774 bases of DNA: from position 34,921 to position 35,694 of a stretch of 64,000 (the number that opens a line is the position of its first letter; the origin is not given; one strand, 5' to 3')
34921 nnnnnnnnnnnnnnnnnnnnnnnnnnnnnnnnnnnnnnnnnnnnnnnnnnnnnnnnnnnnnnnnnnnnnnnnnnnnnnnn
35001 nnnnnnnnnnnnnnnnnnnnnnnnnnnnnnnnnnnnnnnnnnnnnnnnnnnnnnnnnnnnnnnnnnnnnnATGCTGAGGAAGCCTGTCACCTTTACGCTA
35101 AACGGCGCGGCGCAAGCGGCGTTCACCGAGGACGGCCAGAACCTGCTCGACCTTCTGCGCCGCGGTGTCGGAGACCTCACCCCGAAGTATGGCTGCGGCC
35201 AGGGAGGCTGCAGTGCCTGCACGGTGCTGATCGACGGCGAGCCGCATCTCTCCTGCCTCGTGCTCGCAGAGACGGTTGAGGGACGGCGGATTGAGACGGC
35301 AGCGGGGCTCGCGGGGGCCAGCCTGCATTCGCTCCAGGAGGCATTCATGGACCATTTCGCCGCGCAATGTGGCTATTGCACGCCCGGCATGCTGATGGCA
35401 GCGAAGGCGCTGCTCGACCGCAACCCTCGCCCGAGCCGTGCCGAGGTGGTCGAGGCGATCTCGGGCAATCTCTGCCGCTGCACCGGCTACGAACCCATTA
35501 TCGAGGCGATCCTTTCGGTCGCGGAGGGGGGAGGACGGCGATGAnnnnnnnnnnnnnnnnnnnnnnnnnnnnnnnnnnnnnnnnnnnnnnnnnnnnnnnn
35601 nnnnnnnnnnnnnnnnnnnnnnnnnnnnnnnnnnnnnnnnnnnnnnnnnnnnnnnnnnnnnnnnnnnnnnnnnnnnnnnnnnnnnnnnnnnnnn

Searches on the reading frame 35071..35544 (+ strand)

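Call 9: search_protein_families(library=pfam, proteins=[window:35071-35544:+], max_evalue=0.0001)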
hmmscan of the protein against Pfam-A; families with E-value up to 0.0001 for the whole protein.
window:35071-35544:+ (157 aa): 2 families
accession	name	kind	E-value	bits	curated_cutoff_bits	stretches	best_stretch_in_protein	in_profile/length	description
PF01799.25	Fer2_2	-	1.1e-31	109.2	30.3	1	76-147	1-74/75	[2Fe-2S] binding domain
PF00111.32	Fer2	-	2.9e-08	34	21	1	9-73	2-63/77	2Fe-2S iron-sulfur cluster binding domain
